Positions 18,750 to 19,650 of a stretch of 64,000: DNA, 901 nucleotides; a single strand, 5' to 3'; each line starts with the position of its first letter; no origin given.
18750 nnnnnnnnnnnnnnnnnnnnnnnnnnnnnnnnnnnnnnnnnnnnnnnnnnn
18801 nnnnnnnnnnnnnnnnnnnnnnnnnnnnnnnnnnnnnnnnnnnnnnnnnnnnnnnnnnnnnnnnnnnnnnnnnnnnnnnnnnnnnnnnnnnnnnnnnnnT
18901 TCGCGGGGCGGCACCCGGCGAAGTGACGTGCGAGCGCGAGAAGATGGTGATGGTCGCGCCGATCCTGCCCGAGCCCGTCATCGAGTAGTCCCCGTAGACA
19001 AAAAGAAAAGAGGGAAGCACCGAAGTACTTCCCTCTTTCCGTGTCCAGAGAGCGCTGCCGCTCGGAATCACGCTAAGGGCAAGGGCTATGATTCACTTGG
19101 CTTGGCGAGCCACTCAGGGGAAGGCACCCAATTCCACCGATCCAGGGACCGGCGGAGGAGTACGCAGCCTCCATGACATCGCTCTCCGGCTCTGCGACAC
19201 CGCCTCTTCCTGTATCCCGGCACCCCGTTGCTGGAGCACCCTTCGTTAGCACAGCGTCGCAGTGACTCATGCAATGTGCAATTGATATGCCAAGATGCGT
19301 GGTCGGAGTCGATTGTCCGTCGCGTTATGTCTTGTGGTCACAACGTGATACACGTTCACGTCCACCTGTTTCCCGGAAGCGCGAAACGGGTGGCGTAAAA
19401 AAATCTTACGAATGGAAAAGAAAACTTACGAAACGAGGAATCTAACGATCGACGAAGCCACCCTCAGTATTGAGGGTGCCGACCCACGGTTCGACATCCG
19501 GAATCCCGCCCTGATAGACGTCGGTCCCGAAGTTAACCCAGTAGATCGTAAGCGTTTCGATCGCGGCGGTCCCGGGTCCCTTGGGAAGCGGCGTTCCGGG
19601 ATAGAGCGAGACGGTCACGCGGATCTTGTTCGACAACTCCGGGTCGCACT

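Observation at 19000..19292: Near-consensus sigma-54 promoter driving a ~270-nt terminator-bounded transcript with no convincing ORF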

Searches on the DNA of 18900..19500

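Call 4: search_rna_families(source=window, start=18900, end=19500, threshold=evalue, max_evalue=10, show_alignments=3)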
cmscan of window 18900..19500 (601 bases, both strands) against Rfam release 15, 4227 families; matches with E-value up to 10: 6.
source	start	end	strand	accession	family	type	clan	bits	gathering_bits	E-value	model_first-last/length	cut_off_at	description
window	19001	19047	-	RF02066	STnc320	Gene; sRNA;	-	19.6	50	0.42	1-55/55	no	Salmonella enterica sRNA STnc320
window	19000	19044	-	RF03778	mir-483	Gene; miRNA;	-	18.7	60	0.88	1-75/75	no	mir-483 microRNA precursor family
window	19005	19040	-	RF03831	mir-627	Gene; miRNA;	-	17.6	86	0.71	27-62/87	no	mir-627 microRNA precursor family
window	19005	19065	-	RF01403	STnc290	Gene; sRNA;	-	17.4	60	2.5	1-65/65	no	STnc290 Hfq binding RNA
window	19012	19181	-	RF01828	SprD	Gene; sRNA;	-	16.9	100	0.47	1-142/142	no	Small pathogenicity island RNA D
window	18989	19051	-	RF00639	mir-515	Gene; miRNA;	CL00096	16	68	4.1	1-87/87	no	mir-515 microRNA precursor family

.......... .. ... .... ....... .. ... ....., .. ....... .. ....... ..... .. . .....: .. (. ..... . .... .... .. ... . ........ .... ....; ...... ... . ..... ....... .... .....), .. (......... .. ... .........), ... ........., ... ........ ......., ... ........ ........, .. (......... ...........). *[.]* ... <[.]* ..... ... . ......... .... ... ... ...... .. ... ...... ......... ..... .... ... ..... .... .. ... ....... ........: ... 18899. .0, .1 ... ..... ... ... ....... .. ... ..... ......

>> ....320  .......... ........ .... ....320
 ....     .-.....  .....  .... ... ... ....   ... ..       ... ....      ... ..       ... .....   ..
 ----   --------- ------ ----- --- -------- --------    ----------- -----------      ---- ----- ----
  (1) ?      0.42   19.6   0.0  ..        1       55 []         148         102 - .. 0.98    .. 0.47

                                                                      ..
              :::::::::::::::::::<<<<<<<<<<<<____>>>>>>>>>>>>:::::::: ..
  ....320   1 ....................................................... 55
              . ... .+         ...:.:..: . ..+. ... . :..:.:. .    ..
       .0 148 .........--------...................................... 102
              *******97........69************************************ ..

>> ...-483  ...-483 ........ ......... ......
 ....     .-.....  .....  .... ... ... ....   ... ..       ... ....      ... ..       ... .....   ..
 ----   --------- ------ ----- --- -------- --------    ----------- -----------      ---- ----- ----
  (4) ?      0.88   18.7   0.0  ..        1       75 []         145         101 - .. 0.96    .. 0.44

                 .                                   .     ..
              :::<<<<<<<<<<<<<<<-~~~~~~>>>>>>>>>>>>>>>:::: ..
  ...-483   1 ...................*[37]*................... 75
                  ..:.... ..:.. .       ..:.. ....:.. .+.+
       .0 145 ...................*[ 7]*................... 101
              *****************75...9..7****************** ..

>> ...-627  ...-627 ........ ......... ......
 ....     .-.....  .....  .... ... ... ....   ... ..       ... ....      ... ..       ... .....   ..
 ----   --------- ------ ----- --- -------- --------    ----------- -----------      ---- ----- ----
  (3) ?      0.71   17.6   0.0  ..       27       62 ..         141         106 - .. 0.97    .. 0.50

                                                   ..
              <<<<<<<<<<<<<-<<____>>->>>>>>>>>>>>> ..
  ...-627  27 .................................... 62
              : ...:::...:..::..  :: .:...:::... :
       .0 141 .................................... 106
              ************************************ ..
